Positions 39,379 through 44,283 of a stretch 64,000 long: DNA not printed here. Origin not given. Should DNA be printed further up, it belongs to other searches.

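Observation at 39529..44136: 1535-aa single-polypeptide fusion of an AMP-forming acyl-CoA synthetase, a ~750-aa uncharacterised region and a GNAT-like acyltransferase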

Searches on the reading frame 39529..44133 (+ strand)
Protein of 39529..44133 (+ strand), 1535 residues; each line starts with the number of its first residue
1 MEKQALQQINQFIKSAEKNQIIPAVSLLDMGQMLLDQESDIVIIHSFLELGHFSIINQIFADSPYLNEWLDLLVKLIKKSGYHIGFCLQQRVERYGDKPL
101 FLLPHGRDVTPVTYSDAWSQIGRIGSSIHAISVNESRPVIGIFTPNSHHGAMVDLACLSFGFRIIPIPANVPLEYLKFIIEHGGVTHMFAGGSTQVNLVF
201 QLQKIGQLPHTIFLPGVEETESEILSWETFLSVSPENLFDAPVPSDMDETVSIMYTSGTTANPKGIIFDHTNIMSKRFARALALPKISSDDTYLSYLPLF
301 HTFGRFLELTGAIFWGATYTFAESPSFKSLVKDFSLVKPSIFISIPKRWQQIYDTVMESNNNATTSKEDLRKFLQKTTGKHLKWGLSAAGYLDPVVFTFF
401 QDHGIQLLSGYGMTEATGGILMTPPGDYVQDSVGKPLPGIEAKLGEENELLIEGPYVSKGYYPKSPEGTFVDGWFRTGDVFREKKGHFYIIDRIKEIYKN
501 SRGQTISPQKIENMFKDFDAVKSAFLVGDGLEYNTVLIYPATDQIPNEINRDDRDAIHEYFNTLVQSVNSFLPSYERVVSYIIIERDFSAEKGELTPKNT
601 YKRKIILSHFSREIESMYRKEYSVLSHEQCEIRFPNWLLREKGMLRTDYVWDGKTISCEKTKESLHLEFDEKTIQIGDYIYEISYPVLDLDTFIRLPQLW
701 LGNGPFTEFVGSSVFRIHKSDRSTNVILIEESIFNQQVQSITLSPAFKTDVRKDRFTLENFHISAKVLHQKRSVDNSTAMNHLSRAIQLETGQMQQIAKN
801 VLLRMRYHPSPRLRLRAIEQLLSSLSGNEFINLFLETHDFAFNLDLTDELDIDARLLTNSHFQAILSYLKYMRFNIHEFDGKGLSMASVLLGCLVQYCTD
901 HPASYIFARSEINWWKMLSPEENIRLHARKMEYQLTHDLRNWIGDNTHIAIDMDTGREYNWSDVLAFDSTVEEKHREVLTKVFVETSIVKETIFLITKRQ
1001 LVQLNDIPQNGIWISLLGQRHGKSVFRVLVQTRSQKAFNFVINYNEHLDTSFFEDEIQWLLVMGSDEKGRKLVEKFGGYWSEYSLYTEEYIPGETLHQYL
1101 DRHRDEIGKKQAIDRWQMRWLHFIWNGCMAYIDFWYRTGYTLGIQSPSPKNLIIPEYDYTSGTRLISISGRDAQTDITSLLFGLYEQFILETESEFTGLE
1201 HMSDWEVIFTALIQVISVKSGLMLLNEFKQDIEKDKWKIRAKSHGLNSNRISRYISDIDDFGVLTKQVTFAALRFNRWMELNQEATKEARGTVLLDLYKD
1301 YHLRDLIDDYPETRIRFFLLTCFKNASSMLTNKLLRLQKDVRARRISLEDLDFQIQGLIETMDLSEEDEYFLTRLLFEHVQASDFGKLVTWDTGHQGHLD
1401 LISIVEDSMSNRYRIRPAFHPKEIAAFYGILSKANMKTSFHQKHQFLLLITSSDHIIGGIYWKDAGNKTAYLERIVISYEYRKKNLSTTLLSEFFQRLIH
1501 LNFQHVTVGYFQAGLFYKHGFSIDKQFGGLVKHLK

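Call 4: search_protein_families(library=ncbifam, proteins=[window:39529-44133:+], max_evalue=1)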
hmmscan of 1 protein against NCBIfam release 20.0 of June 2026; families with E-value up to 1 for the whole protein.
window:39529-44133:+ (1535 aa): 92 families (the best 25 are shown)
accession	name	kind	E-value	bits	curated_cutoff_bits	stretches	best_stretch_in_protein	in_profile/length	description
NF004837.0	PRK06187.1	subfamily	3e-48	164.4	476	1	84-528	10-455/531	long-chain-fatty-acid--CoA ligase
NF038343.1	ligase_FadD11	exception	2.6e-43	148.3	950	2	372-621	319-584/585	fatty acid--CoA ligase FadD11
TIGR01923.1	menE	equivalog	6.6e-34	117.5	330.15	1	113-528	1-381/442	o-succinylbenzoate--CoA ligase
NF005801.1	PRK07656.1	equivalog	1.1e-33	116.6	657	1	110-528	25-436/500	FadD3 family acyl-CoA ligase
NF004114.0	PRK05605.1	equivalog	1.3e-31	109.6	766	1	223-528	194-502/575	long-chain-fatty-acid--CoA ligase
NF041592.1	carboxyl_red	equivalog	2.6e-31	108.2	1300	1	111-623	77-624/1160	carboxylic acid reductase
NF006182.0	PRK08316.1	subfamily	8e-31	107.1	663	2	110-351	35-273/523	fatty acyl-CoA synthetase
NF002966.0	PRK03640.1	equivalog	1.2e-28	99.9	556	1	112-528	28-415/483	o-succinylbenzoate--CoA ligase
NF005702.0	PRK07514.1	subfamily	7.7e-27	93.8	558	1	107-528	25-433/506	malonyl-CoA synthase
NF005307.0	PRK06839.1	equivalog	1e-26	93.6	748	1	112-528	28-426/496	o-succinylbenzoate--CoA ligase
NF006181.0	PRK08314.1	subfamily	9.8e-26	90.1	705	1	221-528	180-485/563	long-chain-fatty-acid--CoA ligase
NF009232.0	PRK12582.1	subfamily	1.2e-25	89.8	777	1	106-621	75-616/624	acyl-CoA synthetase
NF005947.1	PRK08008.1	equivalog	8.1e-25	87.4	651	1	89-528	14-454/518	crotonobetaine/carnitine-CoA ligase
NF052269.1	Staph_lig_FadD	equivalog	1.6e-24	86.1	650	1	244-528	146-426/499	long-chain-fatty-acid--CoA ligase FadD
NF005291.0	PRK06814.1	equivalog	8.7e-23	80.2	1349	2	398-519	926-1056/1140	acyl-[ACP]--phospholipid O-acyltransferase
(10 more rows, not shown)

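Call 5: search_protein_families(library=pfam, proteins=[window:39529-44133:+], max_evalue=1)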
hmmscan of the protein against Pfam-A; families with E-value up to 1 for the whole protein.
window:39529-44133:+ (1535 aa): 6 families
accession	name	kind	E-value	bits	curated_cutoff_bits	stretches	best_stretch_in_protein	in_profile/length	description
PF00501.34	AMP-binding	-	1.3e-56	192.5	29.9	1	88-462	1-384/384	AMP-binding enzyme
PF23562.2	AMP-binding_C_3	-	5.3e-13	49.9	20.8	1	501-620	7-122/124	AMP-binding enzyme C-terminal domain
PF13673.13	Acetyltransf_10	-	4.3e-07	30.4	23.6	1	1417-1508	3-92/128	Acetyltransferase (GNAT) domain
PF00583.31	Acetyltransf_1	-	3.5e-05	24.5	20.7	1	1437-1521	22-116/116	Acetyltransferase (GNAT) family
PF13508.13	Acetyltransf_7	-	0.0052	17.6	27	1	1449-1522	7-83/84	Acetyltransferase (GNAT) domain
PF00931.28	NB-ARC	-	0.0077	15.9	23.5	1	992-1062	94-165/248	NB-ARC domain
